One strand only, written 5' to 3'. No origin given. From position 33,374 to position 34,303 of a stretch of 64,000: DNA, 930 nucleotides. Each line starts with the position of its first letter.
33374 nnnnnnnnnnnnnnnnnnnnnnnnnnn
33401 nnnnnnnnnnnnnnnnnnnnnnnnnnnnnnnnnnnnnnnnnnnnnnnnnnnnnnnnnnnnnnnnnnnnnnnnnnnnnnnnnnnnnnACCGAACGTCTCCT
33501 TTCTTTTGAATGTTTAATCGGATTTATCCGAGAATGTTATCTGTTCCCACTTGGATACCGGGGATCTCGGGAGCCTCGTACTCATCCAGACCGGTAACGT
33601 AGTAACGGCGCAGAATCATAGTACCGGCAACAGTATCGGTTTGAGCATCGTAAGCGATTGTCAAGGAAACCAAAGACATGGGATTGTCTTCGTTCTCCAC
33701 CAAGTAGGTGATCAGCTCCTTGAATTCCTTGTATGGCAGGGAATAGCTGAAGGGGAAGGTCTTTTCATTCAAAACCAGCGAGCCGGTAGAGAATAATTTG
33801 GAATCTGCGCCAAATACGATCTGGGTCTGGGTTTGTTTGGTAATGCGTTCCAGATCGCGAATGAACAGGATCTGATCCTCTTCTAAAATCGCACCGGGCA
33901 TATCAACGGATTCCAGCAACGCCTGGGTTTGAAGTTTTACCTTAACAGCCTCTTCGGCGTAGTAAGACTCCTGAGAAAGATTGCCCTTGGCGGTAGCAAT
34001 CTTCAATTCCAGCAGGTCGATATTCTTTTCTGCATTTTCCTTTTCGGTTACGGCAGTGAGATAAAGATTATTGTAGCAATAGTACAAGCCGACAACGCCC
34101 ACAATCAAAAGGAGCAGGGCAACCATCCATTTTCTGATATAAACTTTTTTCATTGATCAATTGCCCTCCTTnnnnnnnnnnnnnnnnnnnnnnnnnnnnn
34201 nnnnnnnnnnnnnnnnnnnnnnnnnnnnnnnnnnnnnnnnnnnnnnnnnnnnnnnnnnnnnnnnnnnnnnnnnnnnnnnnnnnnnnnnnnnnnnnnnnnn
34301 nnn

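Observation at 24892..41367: Fifteen-gene single-strand string joining a complete type IV pilus machine to cohesin-like surface proteins, a LytTR two-component system and a BY-kinase pair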

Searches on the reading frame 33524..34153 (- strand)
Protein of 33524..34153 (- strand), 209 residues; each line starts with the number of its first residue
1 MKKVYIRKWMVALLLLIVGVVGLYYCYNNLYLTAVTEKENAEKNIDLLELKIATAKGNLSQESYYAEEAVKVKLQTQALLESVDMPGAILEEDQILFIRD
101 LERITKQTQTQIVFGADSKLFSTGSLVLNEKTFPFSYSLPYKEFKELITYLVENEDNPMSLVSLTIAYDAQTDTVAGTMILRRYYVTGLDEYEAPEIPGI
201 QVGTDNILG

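Call 3: search_protein_families(library=pfam, proteins=[window:33524-34153:-], max_evalue=0.01)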
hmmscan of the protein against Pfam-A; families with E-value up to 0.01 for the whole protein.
window:33524-34153:- (209 aa): 1 family
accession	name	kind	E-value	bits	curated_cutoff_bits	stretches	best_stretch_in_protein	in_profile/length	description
PF20326.3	DUF6621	-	0.0027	17.9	27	1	54-122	94-160/190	Family of unknown function (DUF6621)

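Call 21: find_homologous_proteins(query=A1)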
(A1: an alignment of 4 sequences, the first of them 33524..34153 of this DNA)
Query A1 (4 sequences) (209 aa, profile of the alignment): 31 proteins with E <= 0.001 among 4802 candidates.
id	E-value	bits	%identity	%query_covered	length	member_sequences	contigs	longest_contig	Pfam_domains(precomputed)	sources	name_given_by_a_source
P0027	6.5e-133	459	82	100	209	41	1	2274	-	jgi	jgi:hypothetical protein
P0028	6.2e-131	452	100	100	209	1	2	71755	-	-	-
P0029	1.8e-130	451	90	100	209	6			-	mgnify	mgnify:CR=1 FL=1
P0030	1.8e-130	451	100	100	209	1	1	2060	-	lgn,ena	-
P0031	3.1e-130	450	90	100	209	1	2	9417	-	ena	-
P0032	5.3e-128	443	89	100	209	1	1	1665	-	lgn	-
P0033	5.3e-126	436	86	100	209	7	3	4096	-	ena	-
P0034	9.4e-119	413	82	100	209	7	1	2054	-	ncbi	-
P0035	1.4e-98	347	71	100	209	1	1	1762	-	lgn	-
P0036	1.4e-97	344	70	100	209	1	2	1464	-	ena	-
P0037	3.7e-97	342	71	100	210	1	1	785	-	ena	-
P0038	2.6e-96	339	68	100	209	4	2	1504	-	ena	-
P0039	1.3e-95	337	67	100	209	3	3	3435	-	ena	-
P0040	7.0e-93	328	65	100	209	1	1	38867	-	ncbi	-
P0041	4.9e-92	325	63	100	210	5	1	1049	-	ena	-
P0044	4.5e-85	303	59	100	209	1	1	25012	-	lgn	-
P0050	7.1e-80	286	58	100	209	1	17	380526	-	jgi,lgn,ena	-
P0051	1.6e-79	284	56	100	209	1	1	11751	-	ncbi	-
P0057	4.9e-6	44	39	34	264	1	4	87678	-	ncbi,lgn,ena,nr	ncbi:MAG: hypothetical protein IJN67_02570 [Oscillospiraceae bacterium]|nr:hypothetical protein [Osc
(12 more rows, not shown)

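Call 23: find_related_loci(query=A2, collection=genome_contigs, flank=10000)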
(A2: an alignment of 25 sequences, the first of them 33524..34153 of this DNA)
Query A2 (209 aa) in genome_contigs; peptide patterns used: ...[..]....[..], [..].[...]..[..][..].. (x = any residue, [..] = any of these).
15 stretches matched a pattern; 4 encode a relative of the query (tblastn E <= 1e-3); 4 distinct loci.
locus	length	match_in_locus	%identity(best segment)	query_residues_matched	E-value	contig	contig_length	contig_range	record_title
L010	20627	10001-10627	82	1-209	2e-113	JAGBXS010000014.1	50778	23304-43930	MAG: Clostridia bacterium isolate RGIG9542 Yak_Colon-2__c90151, whole genome shotgun sequence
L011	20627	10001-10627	82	1-209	3e-112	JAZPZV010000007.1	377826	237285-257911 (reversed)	MAG: Eubacteriales bacterium isolate T1900044644_TS20190110.MAGScoT_cleanbin_000020 SGB_1321_k141_1592133, whole genome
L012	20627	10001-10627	79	1-209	5e-105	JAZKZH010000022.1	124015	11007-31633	MAG: Eubacteriales bacterium isolate T1900045091_TC20190085.MAGScoT_cleanbin_000002 SGB_4702_k141_534495, whole genome s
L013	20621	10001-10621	52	3-209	2e-58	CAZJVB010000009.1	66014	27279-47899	MAG TPA_asm: uncultured Ruminococcus sp. isolate SRP222994_co1_449 genome assembly, contig: NODE_620_length_66014_cov_9.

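Call 33: search_protein_families(library=ncbifam, proteins=[window:33524-34153:-], max_evalue=0.01)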
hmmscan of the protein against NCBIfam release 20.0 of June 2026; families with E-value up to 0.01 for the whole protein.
window:33524-34153:- (209 aa): 0 families

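Call 38: find_encoding_contigs(protein=P0050, flank=10000, max_places=1)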
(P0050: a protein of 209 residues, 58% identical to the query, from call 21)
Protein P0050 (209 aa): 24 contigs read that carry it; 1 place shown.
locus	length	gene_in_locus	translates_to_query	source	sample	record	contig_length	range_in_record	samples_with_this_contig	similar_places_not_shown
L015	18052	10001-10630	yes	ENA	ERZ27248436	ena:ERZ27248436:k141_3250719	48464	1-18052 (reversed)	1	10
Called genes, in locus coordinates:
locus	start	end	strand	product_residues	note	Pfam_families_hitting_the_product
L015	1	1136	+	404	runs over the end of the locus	PF03977:OAD_beta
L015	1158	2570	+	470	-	PF00682:HMGL-like, PF02436:PYC_OADA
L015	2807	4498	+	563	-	PF12775:AAA_7 (faint), PF05157:MshEN, PF00437:T2SSE, PF13173:AAA_14 (weak), PF13191:AAA_16 (faint)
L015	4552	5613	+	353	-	PF00437:T2SSE, PF20720:nSTAND3 (faint), PF12775:AAA_7 (faint), PF25199:nSTAND_NTPase5 (weak), PF13191:AAA_16 (weak), PF13401:AAA_22 (weak), PF13604:AAA_30 (faint)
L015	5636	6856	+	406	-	PF28597:T2SSF_N, PF00482:T2SSF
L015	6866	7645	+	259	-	PF06750:A24_N_bact, PF01478:Peptidase_A24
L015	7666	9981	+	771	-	PF11104:PilM_2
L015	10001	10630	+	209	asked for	-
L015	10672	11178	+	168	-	PF07963:N_methyl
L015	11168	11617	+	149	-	-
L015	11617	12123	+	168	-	-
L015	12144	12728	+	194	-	-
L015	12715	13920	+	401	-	PF12733:Cadherin-like (weak)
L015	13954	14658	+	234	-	PF00072:Response_reg, PF04397:LytTR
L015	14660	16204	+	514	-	PF14501:HATPase_c_5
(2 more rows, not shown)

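Call 39: find_encoding_contigs(protein=P0040, flank=10000, max_places=1)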
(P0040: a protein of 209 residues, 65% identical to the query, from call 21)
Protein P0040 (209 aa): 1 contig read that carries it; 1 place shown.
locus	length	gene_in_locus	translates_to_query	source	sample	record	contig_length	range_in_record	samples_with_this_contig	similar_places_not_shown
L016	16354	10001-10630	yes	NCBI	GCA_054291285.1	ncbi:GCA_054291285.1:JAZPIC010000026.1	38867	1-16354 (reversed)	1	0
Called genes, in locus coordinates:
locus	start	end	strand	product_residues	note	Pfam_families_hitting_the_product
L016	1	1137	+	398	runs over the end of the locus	PF03977:OAD_beta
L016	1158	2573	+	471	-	PF00682:HMGL-like, PF02436:PYC_OADA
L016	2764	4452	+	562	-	PF05157:MshEN, PF00437:T2SSE, PF13173:AAA_14 (weak)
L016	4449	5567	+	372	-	PF00437:T2SSE, PF25199:nSTAND_NTPase5 (faint), PF13191:AAA_16 (faint), PF13401:AAA_22 (faint)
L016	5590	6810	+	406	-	PF28597:T2SSF_N, PF00482:T2SSF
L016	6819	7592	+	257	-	PF06750:A24_N_bact, PF01478:Peptidase_A24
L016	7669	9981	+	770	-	PF11104:PilM_2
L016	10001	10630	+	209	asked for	-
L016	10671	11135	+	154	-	PF07963:N_methyl (weak)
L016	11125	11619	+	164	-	-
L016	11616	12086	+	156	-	PF07963:N_methyl (weak)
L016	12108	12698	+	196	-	-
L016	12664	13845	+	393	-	PF12733:Cadherin-like (faint)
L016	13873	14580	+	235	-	PF00072:Response_reg, PF04397:LytTR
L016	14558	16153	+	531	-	PF14501:HATPase_c_5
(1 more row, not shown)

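Call 56: predict_structure(alignment_id=A2)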
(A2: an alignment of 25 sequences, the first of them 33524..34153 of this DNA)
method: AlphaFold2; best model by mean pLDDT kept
length: 209 residues; sequences in the alignment: 25
mean_pLDDT: 78.9   pTM: 0.50
mean pLDDT of the five models: 78.9, 77.7, 77.4, 75.8, 62.2
residues with pLDDT >= 90: 14; 70-90: 163; 50-70: 30; < 50: 2
segments of 3 or more residues with pLDDT < 50: none
pLDDT, mean of each block of 10 residues (from residue 1): 62 82 82 82 85 77 80 81 77 82 79 80 82 88 86 74 91 91 81 59 53
secondary structure, 60 per line:
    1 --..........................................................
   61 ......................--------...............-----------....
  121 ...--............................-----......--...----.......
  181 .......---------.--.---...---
elements in order: H3-82 H91-105 E117-123 E126-140 H141-153 E159-164 E167-169 E174-187

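Call 60: fold_search(model_id=the predicted structure, library=pdb)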
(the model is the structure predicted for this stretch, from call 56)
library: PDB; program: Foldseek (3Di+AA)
matches with E <= 10: 1032; with E <= 0.001: 0
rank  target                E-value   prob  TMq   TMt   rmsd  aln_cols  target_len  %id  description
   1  2rjz_B                2.1e-03  1.00  0.32  0.48   7.3       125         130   14  Crystal structure of the type 4 fimbrial biogenesis protein PilO from Pseudomonas aeruginosa (released 2007-11-06)
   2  3jc8_Oa               2.7e-03  1.00  0.36  0.39  14.1       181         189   13  Architectural model of the type IVa pilus machine in a piliated state (released 2016-03-16)
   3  9ilv_A                6.9e-03  1.00  0.29  0.37   5.3       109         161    6  Structure of the bacteriophage T5 connector complex (released 2024-09-04)
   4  2rjz_A                6.9e-03  0.99  0.30  0.43   7.3       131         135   13  Crystal structure of the type 4 fimbrial biogenesis protein PilO from Pseudomonas aeruginosa (released 2007-11-06)
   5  8fwm_AS               2.3e-02  0.90  0.25  0.29  10.8       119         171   13  Structure of tail-neck junction of Agrobacterium phage Milano (released 2023-12-06)
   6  5uvr                  2.5e-02  0.99  0.28  0.53   8.2       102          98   14  The core region of PilO from the type IV pilus system of Pseudomonas aeruginosa (released 2018-02-21)
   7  8bcu_A                3.6e-02  0.99  0.29  0.36   5.0       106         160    8  Cryo-EM structure of the proximal end of bacteriophage T5 tail, after interaction with its receptor : p142 tail termin (released 2023-11-01)
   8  8fwe_AQ               5.2e-02  0.82  0.24  0.30   7.4       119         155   13  Neck structure of Agrobacterium phage Milano, C3 symmetry (released 2023-12-06)
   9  6kny_A                6.1e-02  0.93  0.21  0.25   8.4        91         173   10  Structure of Amuc_1100 without transmembrane region from Akkermansia muciniphila (released 2020-04-15)
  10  6lad_C                6.1e-02  0.90  0.22  0.23   8.4        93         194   11  Crystal structure of Amuc_1100 from Akkermansia muciniphila (released 2020-08-05)
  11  3fzb_H                6.1e-02  0.66  0.17  0.24   7.2        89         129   10  Crystal structure of the tail terminator protein from phage lambda (gpU-WT) (released 2009-05-26)
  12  8hqo_a                6.9e-02  0.99  0.28  0.35   5.0       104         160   12  Neck of DT57C bacteriophage in the full state (released 2023-12-13)
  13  6lad_A                7.8e-02  0.87  0.22  0.23   8.4        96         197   10  Crystal structure of Amuc_1100 from Akkermansia muciniphila (released 2020-08-05)
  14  9lbn_K                7.8e-02  0.77  0.19  0.30   6.6        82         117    6  The composite cryo-EM structure of the head-to-tail connector and head-proximal tail components of bacteriophage phiXa (released 2025-05-07)
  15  9gb2_S                8.3e-02  0.82  0.24  0.24  10.2       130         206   10  Extended phiCD508 baseplate (released 2025-03-26)
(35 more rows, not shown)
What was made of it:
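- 33524..34153 (-): pilO-like (209 aa). The AF2 model (pLDDT 79) best matches solved PilO 2rjz, 3jc8_O and 5uvr (calls 56, 60).
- On Type IVa pilus system (monoderm type): PilO: fold match to 2rjz, 3jc8_O and 5uvr (call 60).
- Checked: Its AlphaFold model (pLDDT 79) has solved PilO structures as best matches: 2rjz, 3jc8_O and 5uvr, probability about 1.0, E = 2e-3 (calls 56, 60).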

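Call 64: find_encoding_contigs(protein=P0057, flank=10000, max_places=2)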
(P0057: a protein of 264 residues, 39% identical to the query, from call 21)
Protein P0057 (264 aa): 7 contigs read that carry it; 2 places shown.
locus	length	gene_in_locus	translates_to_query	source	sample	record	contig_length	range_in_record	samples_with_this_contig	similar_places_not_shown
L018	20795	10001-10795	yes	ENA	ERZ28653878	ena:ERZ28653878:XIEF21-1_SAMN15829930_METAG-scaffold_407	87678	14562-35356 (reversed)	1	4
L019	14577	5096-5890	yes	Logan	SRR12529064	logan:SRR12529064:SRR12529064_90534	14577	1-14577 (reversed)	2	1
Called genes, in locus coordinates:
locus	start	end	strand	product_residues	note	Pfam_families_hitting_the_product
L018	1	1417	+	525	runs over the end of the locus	PF00239:Resolvase, PF07508:Recombinase, PF13408:Zn_ribbon_recom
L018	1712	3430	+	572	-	PF05157:MshEN, PF00437:T2SSE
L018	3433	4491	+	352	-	PF00437:T2SSE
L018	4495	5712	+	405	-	PF28597:T2SSF_N, PF00482:T2SSF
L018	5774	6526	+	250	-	PF06750:A24_N_bact, PF01478:Peptidase_A24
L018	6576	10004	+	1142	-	-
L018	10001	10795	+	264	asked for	-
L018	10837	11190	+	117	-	PF07963:N_methyl (weak)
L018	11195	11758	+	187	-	-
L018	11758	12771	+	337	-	PF07963:N_methyl, PF05257:CHAP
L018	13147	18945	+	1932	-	PF00404:Dockerin_1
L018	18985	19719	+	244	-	-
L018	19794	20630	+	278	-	PF04203:Sortase (weak)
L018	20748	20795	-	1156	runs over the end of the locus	PF00404:Dockerin_1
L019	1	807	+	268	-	?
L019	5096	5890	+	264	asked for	-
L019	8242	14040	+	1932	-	PF00404:Dockerin_1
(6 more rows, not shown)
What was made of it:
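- The outgroup pilus locus L018 carries a 1932-aa dockerin protein and a sortase right after its pilins (call 64).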

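Call 72: find_encoding_contigs(protein=P0044, flank=10000, max_places=1)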
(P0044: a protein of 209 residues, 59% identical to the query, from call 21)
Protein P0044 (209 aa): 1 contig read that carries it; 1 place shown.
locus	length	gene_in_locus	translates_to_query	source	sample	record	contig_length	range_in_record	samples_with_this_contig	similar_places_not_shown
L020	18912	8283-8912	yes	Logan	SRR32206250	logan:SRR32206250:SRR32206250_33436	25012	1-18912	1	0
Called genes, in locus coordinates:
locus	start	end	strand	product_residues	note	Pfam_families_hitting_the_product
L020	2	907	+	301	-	?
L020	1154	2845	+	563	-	PF05157:MshEN, PF00437:T2SSE, PF13173:AAA_14 (weak)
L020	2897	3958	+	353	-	PF00437:T2SSE, PF20720:nSTAND3 (faint), PF25199:nSTAND_NTPase5 (weak), PF13191:AAA_16 (weak), PF13604:AAA_30 (faint)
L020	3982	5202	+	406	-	PF28597:T2SSF_N, PF00482:T2SSF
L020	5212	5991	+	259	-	PF06750:A24_N_bact, PF01478:Peptidase_A24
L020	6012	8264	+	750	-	PF11104:PilM_2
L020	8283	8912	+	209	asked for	-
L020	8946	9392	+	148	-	PF07963:N_methyl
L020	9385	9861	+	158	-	-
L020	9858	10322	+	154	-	-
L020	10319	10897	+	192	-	-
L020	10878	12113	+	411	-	PF12733:Cadherin-like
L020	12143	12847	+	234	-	PF00072:Response_reg, PF04397:LytTR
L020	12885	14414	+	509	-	PF14501:HATPase_c_5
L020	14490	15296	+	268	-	-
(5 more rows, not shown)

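Call 73: find_encoding_contigs(protein=P0051, flank=10000, max_places=1)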
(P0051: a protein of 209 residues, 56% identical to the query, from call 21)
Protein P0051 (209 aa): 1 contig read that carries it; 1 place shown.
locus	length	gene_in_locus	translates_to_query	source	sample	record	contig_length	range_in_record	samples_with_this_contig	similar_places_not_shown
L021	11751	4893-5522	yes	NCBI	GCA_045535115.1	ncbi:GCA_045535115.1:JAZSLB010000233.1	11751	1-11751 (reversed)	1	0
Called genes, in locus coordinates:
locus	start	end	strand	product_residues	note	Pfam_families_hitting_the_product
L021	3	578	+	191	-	?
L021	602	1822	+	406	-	PF28597:T2SSF_N, PF00482:T2SSF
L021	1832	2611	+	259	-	PF06750:A24_N_bact, PF01478:Peptidase_A24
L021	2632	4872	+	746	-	PF11104:PilM_2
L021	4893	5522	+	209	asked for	-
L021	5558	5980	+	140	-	PF07963:N_methyl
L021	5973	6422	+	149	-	-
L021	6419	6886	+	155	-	-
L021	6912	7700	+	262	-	-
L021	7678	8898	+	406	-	PF12733:Cadherin-like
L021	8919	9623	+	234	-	PF00072:Response_reg, PF04397:LytTR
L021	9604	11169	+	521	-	PF14501:HATPase_c_5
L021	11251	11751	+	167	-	?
